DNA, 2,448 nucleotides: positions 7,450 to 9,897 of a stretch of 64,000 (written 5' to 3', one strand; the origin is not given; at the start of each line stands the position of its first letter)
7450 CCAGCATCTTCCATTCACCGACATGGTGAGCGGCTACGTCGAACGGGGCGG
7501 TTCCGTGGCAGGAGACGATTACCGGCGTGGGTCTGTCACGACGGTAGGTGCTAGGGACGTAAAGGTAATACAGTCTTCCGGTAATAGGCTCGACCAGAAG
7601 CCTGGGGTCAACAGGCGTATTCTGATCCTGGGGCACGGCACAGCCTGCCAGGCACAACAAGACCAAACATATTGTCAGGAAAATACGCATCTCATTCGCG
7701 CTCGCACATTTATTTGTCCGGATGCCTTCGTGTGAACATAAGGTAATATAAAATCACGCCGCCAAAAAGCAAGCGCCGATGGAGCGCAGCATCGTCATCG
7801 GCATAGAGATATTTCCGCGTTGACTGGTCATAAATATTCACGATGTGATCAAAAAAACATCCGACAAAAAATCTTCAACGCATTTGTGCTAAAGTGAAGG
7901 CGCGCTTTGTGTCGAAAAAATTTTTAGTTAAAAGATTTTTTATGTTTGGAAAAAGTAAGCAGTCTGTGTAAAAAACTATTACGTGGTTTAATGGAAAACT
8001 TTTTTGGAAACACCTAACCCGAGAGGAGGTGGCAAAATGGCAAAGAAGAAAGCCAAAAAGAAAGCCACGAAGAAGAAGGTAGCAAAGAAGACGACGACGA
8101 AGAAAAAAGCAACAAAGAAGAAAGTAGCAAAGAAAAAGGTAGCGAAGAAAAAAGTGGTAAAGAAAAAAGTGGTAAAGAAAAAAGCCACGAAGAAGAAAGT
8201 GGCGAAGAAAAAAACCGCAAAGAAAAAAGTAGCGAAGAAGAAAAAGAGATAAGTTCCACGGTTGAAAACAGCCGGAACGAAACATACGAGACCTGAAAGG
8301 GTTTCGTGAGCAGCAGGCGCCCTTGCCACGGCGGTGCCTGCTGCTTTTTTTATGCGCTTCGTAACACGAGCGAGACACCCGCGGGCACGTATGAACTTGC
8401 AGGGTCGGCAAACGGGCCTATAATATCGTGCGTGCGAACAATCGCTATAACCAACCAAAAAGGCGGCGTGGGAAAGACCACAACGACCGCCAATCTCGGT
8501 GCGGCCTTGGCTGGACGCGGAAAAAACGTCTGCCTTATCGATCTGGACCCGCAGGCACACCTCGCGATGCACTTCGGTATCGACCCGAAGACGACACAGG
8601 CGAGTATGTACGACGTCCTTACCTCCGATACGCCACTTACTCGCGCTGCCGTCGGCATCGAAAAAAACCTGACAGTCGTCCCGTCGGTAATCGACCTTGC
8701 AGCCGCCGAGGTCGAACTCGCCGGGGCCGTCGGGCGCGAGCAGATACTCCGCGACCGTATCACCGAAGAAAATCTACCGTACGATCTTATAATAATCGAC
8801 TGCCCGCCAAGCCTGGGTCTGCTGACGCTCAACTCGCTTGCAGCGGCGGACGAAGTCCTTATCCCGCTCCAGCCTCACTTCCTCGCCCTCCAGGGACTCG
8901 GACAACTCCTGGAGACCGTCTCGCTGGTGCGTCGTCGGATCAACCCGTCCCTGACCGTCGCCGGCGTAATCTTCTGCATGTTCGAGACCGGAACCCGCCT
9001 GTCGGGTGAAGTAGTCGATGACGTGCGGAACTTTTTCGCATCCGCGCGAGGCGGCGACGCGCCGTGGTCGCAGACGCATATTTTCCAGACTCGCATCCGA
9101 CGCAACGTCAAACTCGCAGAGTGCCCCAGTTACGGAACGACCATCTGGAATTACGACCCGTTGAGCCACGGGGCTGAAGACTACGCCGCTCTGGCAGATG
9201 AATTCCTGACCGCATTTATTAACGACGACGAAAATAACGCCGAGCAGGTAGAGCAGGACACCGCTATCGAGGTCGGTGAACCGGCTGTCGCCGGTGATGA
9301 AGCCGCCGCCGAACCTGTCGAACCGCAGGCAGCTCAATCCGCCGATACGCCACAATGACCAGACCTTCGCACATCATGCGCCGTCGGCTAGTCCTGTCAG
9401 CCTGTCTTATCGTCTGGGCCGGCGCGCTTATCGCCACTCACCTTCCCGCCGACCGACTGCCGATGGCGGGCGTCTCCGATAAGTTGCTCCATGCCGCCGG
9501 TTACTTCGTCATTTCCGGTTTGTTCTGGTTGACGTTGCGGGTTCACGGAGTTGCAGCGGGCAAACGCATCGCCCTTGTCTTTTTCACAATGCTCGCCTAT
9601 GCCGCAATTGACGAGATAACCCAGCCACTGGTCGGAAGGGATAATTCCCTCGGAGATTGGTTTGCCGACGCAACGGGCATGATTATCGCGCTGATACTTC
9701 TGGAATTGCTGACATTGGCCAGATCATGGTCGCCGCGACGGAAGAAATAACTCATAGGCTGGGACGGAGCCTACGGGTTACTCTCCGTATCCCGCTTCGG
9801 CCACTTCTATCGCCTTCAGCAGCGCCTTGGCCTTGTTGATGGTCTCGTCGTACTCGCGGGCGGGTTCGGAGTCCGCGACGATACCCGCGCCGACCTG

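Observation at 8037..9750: Histone H1-like lysine-rich protein followed by an orphan ParA-like ATPase with an acidic tail and a VanZ-like protein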

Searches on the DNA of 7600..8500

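Call 39: search_rna_families(source=window, start=7600, end=8500, threshold=evalue, max_evalue=1)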
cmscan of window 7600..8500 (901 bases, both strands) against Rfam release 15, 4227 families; matches with E-value up to 1: 0.
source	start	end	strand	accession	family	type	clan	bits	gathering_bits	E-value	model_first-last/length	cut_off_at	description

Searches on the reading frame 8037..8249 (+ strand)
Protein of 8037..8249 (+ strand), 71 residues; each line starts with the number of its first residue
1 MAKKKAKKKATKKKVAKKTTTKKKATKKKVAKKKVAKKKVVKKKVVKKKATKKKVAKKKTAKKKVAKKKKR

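Call 5: search_protein_families(library=pfam, proteins=[window:8037-8249:+], max_evalue=0.01)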
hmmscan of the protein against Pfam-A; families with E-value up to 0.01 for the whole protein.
window:8037-8249:+ (71 aa): 0 families

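Call 7: search_protein_families(library=ncbifam, proteins=[window:8037-8249:+], max_evalue=0.01)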
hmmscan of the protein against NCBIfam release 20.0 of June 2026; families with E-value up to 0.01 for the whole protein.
window:8037-8249:+ (71 aa): 0 families

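Call 37: find_homologous_proteins(query=window:8037-8249:+, max_evalue=0.001)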
Query window:8037-8249:+: 8000 candidates shared short words with the query, none scored E <= 0.001.

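Call 38: list_cluster_members(proteins=[window:8037-8249:+, L161:4680-4856:+, L163:4585-4839:+, L164:4674-4856:+, L169:4668-4844:+])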
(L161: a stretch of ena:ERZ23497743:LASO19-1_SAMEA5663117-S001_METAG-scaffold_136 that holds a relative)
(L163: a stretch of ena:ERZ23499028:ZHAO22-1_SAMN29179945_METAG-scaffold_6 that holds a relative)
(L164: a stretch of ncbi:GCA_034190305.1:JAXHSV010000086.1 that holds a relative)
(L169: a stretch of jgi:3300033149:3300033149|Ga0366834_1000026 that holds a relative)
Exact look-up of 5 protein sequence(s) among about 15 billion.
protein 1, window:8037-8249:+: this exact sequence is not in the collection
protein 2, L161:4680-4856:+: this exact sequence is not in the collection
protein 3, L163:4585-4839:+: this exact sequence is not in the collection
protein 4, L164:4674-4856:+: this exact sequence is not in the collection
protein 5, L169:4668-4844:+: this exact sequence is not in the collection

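Call 80: search_protein_families(library=ncbifam, proteins=[window:8037-8249:+], max_evalue=10)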
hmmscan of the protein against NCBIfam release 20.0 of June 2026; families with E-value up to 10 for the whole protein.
seq(71 aa): 2 families
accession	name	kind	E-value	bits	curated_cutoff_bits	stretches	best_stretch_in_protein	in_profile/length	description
NF038053.1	hist_H1_lk_Burk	equivalog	0.57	10.4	80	1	3-69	27-98/195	histone H1-like DNA-binding protein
NF046106.1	ResusProRpf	equivalog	7.8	6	180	0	14-62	139-187/258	resuscitation-promoting factor Rpf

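Call 81: search_protein_families(library=pfam, proteins=[window:8037-8249:+], max_evalue=10)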
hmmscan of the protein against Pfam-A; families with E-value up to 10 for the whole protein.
seq(71 aa): 1 family
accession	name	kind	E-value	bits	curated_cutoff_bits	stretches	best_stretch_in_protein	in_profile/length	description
PF07382.16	HC2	-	0.057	14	40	1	3-68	21-93/194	Histone H1-like nucleoprotein HC2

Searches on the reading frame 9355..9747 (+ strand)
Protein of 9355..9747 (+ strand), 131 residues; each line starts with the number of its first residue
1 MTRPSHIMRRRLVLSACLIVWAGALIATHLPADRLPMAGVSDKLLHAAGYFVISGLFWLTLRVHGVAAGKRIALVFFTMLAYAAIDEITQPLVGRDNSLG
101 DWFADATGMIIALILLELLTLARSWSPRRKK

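Call 5: search_protein_families(library=pfam, proteins=[window:9355-9747:+], max_evalue=0.01)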
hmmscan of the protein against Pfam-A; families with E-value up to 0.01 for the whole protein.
window:9355-9747:+ (131 aa): 1 family
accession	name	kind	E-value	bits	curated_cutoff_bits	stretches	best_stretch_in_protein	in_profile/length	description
PF04892.17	VanZ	-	0.00039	21.5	30.1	1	65-118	79-124/126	VanZ like family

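Call 7: search_protein_families(library=ncbifam, proteins=[window:9355-9747:+], max_evalue=0.01)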
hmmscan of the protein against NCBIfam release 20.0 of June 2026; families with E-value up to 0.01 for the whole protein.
window:9355-9747:+ (131 aa): 1 family
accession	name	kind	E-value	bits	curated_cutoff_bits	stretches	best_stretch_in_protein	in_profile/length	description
NF037970.1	vanZ_1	subfamily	1e-11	45.4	20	1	36-108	36-108/109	VanZ family protein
